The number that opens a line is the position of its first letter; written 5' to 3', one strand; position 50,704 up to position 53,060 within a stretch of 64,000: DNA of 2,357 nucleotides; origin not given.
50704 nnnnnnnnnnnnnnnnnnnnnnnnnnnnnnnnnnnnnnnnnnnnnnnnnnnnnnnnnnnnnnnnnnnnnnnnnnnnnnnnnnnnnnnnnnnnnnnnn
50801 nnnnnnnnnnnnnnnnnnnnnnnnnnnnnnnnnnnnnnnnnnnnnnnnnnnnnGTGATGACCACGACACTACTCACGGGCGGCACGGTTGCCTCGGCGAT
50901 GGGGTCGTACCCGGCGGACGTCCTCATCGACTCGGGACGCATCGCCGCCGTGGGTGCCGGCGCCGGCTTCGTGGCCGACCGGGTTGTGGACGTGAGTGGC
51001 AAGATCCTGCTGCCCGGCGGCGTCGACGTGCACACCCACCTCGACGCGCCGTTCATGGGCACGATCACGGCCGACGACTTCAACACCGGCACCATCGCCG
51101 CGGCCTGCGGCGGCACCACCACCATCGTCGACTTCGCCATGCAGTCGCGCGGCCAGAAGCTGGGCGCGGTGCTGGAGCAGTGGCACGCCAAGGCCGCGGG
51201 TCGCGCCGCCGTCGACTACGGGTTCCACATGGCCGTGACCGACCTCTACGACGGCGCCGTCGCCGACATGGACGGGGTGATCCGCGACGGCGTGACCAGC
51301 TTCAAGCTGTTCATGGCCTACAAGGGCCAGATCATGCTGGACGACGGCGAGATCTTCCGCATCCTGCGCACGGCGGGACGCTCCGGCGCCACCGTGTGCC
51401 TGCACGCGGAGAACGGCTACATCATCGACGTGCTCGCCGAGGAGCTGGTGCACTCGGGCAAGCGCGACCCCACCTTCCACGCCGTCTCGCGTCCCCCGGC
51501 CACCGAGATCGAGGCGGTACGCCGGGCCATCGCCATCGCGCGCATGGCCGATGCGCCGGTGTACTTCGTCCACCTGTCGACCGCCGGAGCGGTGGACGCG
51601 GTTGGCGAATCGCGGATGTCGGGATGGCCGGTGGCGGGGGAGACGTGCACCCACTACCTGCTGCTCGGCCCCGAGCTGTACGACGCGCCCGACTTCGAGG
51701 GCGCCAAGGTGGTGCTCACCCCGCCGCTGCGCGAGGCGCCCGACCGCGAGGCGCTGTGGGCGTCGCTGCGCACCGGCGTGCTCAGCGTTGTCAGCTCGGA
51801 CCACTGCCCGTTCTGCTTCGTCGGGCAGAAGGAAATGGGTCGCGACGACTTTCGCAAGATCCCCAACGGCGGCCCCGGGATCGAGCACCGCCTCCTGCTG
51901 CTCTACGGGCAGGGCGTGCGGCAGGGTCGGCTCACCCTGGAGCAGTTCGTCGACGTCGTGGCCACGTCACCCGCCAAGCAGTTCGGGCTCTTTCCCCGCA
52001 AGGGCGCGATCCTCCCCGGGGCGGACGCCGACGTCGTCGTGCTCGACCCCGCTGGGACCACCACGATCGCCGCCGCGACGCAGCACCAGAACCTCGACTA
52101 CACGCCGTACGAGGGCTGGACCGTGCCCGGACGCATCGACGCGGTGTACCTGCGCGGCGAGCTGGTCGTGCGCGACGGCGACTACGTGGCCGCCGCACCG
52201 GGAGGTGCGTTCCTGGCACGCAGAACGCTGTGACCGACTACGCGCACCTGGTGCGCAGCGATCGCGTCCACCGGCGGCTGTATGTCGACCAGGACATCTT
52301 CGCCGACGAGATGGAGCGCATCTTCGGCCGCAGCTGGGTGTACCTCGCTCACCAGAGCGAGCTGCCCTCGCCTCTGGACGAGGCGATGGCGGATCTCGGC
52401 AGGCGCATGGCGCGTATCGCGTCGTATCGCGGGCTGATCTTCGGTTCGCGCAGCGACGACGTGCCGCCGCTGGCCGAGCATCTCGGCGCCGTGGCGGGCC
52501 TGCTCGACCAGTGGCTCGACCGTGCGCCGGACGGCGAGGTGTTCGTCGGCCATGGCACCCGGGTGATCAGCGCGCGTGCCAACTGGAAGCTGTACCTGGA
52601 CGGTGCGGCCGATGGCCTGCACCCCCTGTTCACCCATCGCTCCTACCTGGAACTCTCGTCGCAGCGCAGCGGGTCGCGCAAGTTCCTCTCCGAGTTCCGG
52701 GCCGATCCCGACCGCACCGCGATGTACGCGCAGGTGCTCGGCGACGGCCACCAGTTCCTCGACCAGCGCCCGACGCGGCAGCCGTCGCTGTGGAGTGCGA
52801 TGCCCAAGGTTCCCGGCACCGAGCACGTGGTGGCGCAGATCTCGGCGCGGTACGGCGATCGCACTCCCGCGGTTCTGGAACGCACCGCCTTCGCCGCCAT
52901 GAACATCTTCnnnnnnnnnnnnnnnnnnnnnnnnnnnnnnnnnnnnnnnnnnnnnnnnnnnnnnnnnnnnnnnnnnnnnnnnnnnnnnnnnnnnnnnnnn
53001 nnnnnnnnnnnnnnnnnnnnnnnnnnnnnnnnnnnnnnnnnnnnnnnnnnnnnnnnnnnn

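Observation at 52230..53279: Alpha-subunit paralog that has lost its entire Rieske [2Fe-2S] domain in frame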

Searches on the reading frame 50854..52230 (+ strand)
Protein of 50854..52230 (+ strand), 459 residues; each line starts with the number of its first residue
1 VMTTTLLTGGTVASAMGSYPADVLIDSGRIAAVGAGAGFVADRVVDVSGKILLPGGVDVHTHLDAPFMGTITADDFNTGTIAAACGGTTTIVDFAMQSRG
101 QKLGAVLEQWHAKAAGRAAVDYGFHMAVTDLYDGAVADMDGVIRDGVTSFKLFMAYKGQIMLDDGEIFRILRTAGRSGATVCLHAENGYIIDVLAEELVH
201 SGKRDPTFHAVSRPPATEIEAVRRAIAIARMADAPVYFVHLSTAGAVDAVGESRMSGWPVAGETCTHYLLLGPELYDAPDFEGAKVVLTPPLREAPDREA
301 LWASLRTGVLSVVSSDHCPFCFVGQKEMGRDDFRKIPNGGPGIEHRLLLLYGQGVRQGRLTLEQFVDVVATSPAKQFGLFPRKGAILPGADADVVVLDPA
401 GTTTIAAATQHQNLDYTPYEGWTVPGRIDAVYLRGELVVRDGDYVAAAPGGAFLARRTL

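Call 11: search_protein_families(library=pfam, proteins=[window:50854-52230:+], max_evalue=0.001)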
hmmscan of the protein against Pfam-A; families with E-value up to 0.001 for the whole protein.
window:50854-52230:+ (459 aa): 2 families
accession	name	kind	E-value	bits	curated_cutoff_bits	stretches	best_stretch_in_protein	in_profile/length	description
PF01979.26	Amidohydro_1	-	6.3e-20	72.1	25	1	51-438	1-345/345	Amidohydrolase family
PF07969.17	Amidohydro_3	-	2.4e-14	54.1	29.7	2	358-438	405-471/472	Amidohydrolase family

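Call 43: search_protein_families(library=ncbifam, proteins=[window:50854-52230:+], max_evalue=0.00001)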
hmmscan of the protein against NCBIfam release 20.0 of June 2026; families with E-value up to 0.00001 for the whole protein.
window:50854-52230:+ (459 aa): 45 families (the best 25 are shown)
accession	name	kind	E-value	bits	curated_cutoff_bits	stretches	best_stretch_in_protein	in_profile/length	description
TIGR02033.1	D-hydantoinase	equivalog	1.9e-181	604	393.25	1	6-456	2-454/454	dihydropyrimidinase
NF009941.0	PRK13404.1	subfamily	7.2e-147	489.9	647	1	5-457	6-462/478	dihydropyrimidinase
TIGR03178.1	allantoinase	equivalog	2e-83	280.6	357.85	1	6-455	3-440/441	allantoinase AllB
NF004839.0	PRK06189.1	equivalog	4.9e-78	262.7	631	1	4-456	4-447/451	allantoinase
NF002668.0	PRK02382.1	equivalog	9.4e-71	238.8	452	1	12-454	13-426/436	dihydroorotase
NF058539.1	ergo_uti2_ErtD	equivalog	1.8e-65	221.6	650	1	10-455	8-446/449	hydantoin-5-propionate amidohydrolase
NF006559.0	PRK09060.1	equivalog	2.2e-63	214.1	482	1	4-451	6-434/444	dihydroorotase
TIGR00857.1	pyrC_multi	subfamily_domain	1.2e-61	208.9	279.05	1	21-441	6-411/412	dihydroorotase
NF058538.1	ergo_util_ErtD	equivalog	3.8e-60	204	600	1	8-453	6-443/446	hydantoin-5-propionate amidohydrolase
NF005960.0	PRK08044.1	equivalog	6.5e-59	199.8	688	1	4-456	4-450/453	allantoinase AllB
NF005751.0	PRK07575.1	equivalog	8e-54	182.7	529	1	4-448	4-429/440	dihydroorotase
NF006836.0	PRK09357.1-1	equivalog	5.6e-53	180.2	538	1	13-445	9-430/432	dihydroorotase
NF006688.0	PRK09236.1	equivalog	9.8e-49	166.3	535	1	3-448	2-435/444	dihydroorotase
NF006837.0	PRK09357.1-2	equivalog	3.2e-45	154.5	575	1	5-441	3-424/428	dihydroorotase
NF003271.0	PRK04250.1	equivalog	9.9e-45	152.9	405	1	21-447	19-396/407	dihydroorotase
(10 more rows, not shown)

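Call 53: find_homologous_proteins(query=window:50854-52230:+, max_evalue=1e-100)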
Query window:50854-52230:+ (459 aa): 7926 proteins with E <= 1e-100 among 8000 candidates; the best 120 are listed.
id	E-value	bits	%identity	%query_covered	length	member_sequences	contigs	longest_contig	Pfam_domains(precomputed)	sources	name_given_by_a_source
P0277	0.0e+0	1028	100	100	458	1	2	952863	PF07969.18,PF01979.27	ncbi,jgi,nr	ncbi:MAG TPA: dihydropyrimidinase [Candidatus Dormibacteraeota bacterium]|jgi:dihydropyrimidinase|nr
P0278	7.5e-230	782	72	100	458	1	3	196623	PF07969.18,PF01979.27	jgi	jgi:dihydropyrimidinase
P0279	2.5e-223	760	72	99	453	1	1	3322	PF07969.18,PF01979.27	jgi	jgi:dihydropyrimidinase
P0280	1.1e-214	732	71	100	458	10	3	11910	PF07969.18,PF01979.27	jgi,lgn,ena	-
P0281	1.5e-214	731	70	100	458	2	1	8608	PF07969.18,PF01979.27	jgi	jgi:dihydropyrimidinase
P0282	1.5e-214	731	69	99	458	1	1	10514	PF07969.18,PF01979.27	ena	-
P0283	6.2e-214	729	70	99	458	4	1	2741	PF07969.18,PF01979.27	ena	-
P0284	4.0e-210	717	67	100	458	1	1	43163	PF07969.18,PF01979.27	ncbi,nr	ncbi:MAG: dihydropyrimidinase [Streptosporangiales bacterium]|nr:dihydropyrimidinase [Streptosporang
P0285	4.6e-209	713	68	99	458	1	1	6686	PF07969.18,PF01979.27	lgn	-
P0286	4.8e-194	664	64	99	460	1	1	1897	PF07969.18,PF01979.27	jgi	jgi:dihydropyrimidinase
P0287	5.4e-194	663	64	99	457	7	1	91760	PF07969.18,PF01979.27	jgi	jgi:dihydropyrimidinase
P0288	1.1e-193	662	64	100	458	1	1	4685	PF07969.18,PF01979.27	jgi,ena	-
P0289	4.4e-193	660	64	100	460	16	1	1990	PF07969.18,PF01979.27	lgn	-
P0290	3.2e-192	658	64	100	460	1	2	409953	PF07969.18,PF01979.27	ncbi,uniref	ncbi:dihydropyrimidinase [Pseudonocardia yunnanensis]|uniref:Dihydropyrimidinase n=1 Tax=Pseudonocar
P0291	1.2e-191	656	63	100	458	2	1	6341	PF07969.18,PF01979.27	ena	-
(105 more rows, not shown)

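Call 54: find_encoding_contigs(protein=P0277, flank=10000, max_places=6)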
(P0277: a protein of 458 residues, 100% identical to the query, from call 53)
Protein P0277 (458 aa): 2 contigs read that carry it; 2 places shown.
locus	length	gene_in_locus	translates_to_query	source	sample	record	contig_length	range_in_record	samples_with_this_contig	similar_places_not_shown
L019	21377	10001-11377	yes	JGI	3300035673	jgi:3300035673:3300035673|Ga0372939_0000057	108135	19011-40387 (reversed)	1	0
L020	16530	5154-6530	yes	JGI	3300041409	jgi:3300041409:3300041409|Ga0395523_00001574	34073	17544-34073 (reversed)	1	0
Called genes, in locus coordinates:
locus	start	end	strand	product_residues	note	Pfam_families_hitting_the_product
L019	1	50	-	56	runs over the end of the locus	-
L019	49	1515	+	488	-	PF00496:SBP_bac_5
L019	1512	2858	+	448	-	PF00355:Rieske, PF00848:Ring_hydroxyl_A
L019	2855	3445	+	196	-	PF13577:SnoaL_4 (weak), PF00866:Ring_hydroxyl_B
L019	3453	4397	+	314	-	PF19300:BPD_transp_1_N, PF00528:BPD_transp_1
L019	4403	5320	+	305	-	PF00528:BPD_transp_1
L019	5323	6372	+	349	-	PF00005:ABC_tran, PF13304:AAA_21 (faint), PF08352:oligo_HPY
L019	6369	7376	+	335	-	PF00005:ABC_tran, PF13401:AAA_22 (faint), PF13304:AAA_21 (faint), PF08352:oligo_HPY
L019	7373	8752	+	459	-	PF07969:Amidohydro_3 (faint), PF01979:Amidohydro_1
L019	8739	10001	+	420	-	PF04389:Peptidase_M28, PF01546:Peptidase_M20, PF07687:M20_dimer (weak)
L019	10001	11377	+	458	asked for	PF01979:Amidohydro_1, PF07969:Amidohydro_3 (weak)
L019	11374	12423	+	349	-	PF00848:Ring_hydroxyl_A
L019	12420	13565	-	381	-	-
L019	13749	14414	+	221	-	PF00440:TetR_N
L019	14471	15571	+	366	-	PF04909:Amidohydro_2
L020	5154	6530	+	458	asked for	PF01979:Amidohydro_1, PF07969:Amidohydro_3 (weak)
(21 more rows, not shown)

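Call 55: find_encoding_contigs(protein=P0278, flank=10000, max_places=4)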
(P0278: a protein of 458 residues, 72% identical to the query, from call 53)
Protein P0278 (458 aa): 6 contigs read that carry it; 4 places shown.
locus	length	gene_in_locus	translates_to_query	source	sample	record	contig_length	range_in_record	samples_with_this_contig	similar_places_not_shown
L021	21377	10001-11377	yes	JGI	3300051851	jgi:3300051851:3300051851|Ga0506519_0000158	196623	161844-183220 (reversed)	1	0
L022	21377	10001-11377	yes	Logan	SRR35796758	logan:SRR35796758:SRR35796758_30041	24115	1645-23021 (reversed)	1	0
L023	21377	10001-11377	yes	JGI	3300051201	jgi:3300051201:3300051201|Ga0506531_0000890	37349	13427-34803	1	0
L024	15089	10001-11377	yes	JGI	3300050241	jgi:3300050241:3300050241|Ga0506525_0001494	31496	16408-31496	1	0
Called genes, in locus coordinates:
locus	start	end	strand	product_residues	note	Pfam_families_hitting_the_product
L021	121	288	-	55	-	-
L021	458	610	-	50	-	-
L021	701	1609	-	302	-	PF02653:BPD_transp_2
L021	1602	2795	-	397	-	PF02653:BPD_transp_2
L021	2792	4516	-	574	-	PF00005:ABC_tran, PF13304:AAA_21 (faint), PF00005:ABC_tran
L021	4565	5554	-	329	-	PF02608:Bmp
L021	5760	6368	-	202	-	-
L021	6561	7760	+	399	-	PF02515:CoA_transf_3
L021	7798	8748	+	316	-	PF00682:HMGL-like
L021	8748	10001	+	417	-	PF04389:Peptidase_M28, PF01546:Peptidase_M20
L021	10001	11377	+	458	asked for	PF01979:Amidohydro_1, PF07969:Amidohydro_3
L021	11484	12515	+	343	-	PF02332:Phenol_Hydrox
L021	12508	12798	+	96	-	PF02406:MmoB_DmpM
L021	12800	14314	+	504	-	PF02332:Phenol_Hydrox, PF04945:YHS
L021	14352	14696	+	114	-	PF04663:Phenol_monoox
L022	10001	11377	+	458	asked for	PF01979:Amidohydro_1, PF07969:Amidohydro_3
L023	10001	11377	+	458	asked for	PF01979:Amidohydro_1, PF07969:Amidohydro_3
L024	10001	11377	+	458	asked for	PF01979:Amidohydro_1, PF07969:Amidohydro_3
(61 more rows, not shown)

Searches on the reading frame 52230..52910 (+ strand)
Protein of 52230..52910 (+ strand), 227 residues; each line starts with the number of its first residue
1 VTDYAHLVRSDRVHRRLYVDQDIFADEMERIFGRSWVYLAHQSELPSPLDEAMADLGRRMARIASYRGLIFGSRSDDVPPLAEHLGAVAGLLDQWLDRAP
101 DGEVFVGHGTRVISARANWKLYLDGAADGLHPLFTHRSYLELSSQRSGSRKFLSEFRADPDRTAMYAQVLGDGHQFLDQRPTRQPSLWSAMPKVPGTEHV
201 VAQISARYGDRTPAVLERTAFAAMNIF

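Call 29: find_homologous_proteins(query=window:52230-52910:+, max_evalue=0.00001)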
Query seq(227 aa) (227 aa): 16 proteins with E <= 0.00001 among 673 candidates.
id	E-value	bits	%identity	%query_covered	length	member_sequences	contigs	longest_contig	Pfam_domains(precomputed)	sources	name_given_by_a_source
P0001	3.5e-148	509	100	100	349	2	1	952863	PF00848.26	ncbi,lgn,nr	ncbi:MAG TPA: SRPBCC family protein [Candidatus Dormibacteraeota bacterium]|nr:SRPBCC family protein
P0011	2.4e-65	238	57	74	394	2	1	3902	PF00355.33,PF00848.26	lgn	-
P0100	3.8e-48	182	40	74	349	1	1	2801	PF00355.33,PF00848.26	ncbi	-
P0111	2.7e-42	163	39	74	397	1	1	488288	PF00355.33,PF00848.26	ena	-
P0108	4.1e-40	156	36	74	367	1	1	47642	PF00355.33,PF00848.26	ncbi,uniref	ncbi:Rieske 2Fe-2S domain-containing protein [Siminovitchia sediminis]|uniref:Rieske 2Fe-2S domain-c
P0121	5.3e-38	149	33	70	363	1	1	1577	PF00355.33,PF00848.26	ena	-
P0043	1.5e-37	148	45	74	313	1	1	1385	PF00848.26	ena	-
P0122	2.5e-33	134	43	51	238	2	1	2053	PF00355.33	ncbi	ncbi:MAG: aromatic ring-hydroxylating oxygenase subunit alpha, partial [Candidatus Binatia bacterium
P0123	3.5e-31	127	46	38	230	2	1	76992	PF00355.33,PF00848.26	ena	-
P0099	1.9e-29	121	43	65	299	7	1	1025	PF00848.26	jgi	jgi:phenylpropionate dioxygenase-like ring-hydroxylating dioxygenase large terminal subunit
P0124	1.1e-25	109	46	30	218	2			PF00355.33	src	-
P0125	1.2e-25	109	48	53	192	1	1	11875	PF00848.26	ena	-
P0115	1.5e-23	102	60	25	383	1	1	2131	PF00355.33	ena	-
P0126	4.0e-19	87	57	23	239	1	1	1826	PF00355.33,PF00848.26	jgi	-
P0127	1.9e-14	72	49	26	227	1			PF00355.33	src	-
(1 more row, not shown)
